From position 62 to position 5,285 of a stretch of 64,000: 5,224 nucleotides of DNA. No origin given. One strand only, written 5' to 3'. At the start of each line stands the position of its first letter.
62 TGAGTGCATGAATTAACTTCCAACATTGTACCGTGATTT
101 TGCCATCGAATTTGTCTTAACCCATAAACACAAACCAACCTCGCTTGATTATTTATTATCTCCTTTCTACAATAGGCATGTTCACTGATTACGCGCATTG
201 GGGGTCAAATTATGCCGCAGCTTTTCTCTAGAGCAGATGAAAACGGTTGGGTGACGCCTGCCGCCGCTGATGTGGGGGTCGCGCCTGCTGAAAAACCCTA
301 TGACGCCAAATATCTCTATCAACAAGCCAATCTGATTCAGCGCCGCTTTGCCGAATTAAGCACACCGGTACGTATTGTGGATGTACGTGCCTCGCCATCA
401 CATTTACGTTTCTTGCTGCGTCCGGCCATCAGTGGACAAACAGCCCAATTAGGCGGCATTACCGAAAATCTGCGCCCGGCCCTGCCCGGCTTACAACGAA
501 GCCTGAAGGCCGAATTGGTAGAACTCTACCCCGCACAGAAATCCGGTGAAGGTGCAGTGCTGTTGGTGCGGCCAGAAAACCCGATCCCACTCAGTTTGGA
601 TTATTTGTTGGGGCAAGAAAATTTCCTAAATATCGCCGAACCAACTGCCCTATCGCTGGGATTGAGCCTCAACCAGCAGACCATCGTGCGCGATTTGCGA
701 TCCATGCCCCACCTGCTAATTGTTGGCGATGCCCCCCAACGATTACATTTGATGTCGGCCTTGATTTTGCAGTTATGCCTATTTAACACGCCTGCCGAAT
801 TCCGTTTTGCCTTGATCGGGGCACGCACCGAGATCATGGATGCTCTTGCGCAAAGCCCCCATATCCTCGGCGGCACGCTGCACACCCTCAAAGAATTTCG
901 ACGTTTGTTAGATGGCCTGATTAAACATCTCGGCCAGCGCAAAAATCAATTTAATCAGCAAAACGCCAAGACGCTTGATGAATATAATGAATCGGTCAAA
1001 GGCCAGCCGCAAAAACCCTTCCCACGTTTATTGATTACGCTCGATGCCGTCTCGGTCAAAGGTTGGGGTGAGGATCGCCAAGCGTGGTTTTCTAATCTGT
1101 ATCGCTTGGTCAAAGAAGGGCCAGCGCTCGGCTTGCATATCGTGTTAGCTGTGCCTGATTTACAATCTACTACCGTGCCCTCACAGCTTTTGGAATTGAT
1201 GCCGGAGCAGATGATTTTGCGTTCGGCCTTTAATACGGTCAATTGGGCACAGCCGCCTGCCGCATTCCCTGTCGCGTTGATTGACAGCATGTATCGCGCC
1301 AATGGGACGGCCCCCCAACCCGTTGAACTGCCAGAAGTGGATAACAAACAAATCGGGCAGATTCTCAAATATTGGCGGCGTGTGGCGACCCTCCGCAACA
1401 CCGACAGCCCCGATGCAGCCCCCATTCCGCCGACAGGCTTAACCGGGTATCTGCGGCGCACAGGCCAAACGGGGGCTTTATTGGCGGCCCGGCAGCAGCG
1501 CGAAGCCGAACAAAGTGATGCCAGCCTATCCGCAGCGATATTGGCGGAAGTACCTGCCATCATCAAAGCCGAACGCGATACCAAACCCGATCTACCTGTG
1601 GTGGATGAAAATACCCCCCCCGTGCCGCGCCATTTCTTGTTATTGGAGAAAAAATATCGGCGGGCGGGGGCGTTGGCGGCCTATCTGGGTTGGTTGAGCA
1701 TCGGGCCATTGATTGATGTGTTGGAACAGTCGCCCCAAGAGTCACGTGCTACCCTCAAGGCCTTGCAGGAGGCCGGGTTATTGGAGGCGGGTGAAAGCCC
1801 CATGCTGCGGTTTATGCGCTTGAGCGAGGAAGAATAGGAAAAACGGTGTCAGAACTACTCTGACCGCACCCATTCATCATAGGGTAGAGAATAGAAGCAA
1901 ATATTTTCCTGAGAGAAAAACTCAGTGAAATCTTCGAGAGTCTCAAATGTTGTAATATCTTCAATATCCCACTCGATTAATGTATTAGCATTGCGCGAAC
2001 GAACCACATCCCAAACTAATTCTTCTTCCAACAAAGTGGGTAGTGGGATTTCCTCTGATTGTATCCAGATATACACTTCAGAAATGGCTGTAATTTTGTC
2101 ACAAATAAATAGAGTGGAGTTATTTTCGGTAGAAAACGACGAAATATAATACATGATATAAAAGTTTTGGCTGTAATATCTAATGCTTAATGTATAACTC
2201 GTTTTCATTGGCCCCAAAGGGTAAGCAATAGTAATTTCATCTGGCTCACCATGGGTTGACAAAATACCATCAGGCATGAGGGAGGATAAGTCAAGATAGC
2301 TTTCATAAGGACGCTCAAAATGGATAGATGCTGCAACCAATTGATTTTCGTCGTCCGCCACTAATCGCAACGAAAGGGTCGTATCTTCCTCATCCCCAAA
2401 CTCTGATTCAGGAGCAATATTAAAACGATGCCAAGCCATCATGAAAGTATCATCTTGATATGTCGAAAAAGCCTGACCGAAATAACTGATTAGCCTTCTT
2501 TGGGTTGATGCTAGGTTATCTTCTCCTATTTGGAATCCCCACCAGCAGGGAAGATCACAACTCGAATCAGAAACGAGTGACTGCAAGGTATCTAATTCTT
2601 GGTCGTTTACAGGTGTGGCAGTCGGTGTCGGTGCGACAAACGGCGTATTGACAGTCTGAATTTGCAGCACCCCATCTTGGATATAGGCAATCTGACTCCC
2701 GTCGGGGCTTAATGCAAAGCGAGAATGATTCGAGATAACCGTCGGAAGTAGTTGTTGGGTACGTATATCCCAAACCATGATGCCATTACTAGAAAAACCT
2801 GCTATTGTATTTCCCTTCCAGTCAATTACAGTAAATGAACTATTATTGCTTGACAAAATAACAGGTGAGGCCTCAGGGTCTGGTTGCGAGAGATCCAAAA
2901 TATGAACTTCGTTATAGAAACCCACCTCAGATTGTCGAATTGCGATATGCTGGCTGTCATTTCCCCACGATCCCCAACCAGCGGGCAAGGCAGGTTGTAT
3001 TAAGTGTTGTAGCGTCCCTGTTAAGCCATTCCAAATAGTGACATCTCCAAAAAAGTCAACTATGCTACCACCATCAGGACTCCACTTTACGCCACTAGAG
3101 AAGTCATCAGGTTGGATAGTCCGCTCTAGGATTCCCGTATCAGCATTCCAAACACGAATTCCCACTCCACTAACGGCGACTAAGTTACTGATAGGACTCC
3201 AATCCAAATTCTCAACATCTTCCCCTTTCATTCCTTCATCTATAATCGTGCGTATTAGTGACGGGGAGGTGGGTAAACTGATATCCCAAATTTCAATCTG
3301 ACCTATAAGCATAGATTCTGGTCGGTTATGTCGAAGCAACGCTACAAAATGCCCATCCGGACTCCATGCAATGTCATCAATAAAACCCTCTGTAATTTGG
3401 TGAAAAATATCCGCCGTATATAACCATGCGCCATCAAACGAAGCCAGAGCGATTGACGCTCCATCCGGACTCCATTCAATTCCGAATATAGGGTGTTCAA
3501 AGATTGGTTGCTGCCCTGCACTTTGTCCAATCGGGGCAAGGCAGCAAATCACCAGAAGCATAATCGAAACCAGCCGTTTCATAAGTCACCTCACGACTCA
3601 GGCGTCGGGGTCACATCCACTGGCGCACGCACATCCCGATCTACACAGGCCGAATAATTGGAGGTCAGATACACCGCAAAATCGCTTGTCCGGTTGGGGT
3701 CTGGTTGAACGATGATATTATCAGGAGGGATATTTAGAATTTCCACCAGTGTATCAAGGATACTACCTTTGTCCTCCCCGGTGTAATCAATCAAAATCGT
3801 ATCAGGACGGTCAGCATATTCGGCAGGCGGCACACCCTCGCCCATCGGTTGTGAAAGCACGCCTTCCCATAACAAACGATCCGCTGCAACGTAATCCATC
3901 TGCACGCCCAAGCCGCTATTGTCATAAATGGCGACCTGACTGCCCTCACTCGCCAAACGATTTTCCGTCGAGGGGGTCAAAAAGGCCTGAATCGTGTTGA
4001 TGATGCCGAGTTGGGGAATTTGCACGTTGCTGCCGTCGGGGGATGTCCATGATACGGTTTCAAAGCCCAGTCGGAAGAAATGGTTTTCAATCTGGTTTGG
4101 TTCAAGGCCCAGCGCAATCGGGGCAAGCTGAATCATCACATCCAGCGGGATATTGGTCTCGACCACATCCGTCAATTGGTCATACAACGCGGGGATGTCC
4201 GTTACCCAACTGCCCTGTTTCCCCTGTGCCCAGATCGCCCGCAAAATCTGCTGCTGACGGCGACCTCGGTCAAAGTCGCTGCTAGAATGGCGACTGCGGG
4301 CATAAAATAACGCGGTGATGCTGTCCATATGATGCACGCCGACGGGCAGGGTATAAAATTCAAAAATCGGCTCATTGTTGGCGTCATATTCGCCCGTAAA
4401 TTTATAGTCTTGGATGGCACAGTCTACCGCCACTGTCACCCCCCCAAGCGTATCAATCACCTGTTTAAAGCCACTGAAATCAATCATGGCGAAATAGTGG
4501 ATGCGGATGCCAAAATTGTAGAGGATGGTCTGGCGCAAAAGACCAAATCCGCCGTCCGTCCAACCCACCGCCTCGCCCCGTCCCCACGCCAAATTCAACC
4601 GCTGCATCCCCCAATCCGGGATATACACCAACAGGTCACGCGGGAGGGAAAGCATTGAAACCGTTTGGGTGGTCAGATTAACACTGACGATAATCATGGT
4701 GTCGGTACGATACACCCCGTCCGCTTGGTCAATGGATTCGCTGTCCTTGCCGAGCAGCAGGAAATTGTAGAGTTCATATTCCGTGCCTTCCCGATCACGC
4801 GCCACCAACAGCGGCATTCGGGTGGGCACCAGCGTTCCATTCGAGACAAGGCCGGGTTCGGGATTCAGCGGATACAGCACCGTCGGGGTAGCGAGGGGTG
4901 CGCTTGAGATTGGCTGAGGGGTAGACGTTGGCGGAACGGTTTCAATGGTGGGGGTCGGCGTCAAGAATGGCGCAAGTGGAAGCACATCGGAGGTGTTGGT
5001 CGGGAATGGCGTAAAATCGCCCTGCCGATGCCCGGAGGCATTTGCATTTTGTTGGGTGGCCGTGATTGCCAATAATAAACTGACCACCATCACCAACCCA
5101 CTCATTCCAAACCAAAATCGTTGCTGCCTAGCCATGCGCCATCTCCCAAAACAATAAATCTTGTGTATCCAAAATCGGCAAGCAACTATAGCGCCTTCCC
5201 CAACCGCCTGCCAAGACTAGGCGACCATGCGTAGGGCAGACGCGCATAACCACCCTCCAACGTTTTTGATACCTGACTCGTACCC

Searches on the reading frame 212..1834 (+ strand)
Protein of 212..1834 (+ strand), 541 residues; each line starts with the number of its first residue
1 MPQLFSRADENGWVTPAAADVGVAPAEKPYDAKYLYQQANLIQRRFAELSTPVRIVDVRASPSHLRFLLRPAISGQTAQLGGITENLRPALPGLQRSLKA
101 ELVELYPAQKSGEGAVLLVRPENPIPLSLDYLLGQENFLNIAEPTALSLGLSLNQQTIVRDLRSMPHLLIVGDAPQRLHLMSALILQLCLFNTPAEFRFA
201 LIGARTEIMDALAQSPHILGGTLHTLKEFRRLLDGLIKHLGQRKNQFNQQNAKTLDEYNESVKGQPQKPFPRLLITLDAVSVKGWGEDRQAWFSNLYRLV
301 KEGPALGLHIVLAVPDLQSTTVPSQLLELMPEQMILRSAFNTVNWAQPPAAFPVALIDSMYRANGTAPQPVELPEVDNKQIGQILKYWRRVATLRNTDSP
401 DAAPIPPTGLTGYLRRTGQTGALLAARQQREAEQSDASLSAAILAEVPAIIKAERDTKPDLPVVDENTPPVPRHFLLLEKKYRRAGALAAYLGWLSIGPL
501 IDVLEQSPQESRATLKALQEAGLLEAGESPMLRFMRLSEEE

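Call 48: search_protein_families(library=pfam, proteins=[window:212-1834:+], max_evalue=0.0001)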
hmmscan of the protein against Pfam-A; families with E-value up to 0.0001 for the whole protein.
window:212-1834:+ (541 aa): 1 family
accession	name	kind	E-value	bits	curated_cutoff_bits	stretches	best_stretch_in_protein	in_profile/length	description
PF01580.24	FtsK_SpoIIIE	-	2.3e-11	44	24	1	142-275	15-153/221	FtsK/SpoIIIE family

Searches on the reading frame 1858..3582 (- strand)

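Call 48: search_protein_families(library=pfam, proteins=[window:1858-3582:-], max_evalue=0.0001)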
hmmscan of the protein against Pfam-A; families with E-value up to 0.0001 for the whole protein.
window:1858-3582:- (575 aa): 4 families
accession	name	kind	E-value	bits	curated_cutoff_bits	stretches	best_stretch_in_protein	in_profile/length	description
PF25174.1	Beta-prop_THOC3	-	1.4e-11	44.3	305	1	119-313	45-244/272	THOC3 beta-propeller domain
PF24807.1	WD40_CDC20-Fz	-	1.5e-07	31.4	200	0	158-288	8-136/292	CDC20/Fizzy WD40 domain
PF25460.1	Beta-prop_Aladin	-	3.2e-05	23.7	171.1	0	59-175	104-210/340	Aladin seven-bladed propeller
PF24817.1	WD40_WDHD1_1st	-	4.4e-05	23.2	109.9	0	94-185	150-250/291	WDHD1 first WD40 domain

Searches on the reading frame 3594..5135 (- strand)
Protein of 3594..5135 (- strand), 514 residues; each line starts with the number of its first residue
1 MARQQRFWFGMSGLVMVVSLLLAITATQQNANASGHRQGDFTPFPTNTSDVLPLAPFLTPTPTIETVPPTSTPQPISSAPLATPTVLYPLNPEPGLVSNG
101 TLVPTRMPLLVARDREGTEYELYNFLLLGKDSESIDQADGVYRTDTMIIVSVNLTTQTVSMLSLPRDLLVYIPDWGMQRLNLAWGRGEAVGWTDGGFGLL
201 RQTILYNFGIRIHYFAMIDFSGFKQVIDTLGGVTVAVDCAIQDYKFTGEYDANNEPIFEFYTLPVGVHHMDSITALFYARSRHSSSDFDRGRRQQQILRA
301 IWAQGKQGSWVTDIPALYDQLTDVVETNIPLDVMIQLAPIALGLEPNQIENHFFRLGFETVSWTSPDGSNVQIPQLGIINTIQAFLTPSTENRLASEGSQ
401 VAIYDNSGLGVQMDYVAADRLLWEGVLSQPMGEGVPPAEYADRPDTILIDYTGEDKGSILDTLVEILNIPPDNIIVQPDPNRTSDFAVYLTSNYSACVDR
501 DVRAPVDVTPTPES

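Call 48: search_protein_families(library=pfam, proteins=[window:3594-5135:-], max_evalue=0.0001)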
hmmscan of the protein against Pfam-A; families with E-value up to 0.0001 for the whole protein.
window:3594-5135:- (514 aa): 1 family
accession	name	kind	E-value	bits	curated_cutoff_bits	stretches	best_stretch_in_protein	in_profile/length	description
PF03816.19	LytR_cpsA_psr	-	1.1e-33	117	24.6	1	143-305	1-148/150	LytR_cpsA_psr family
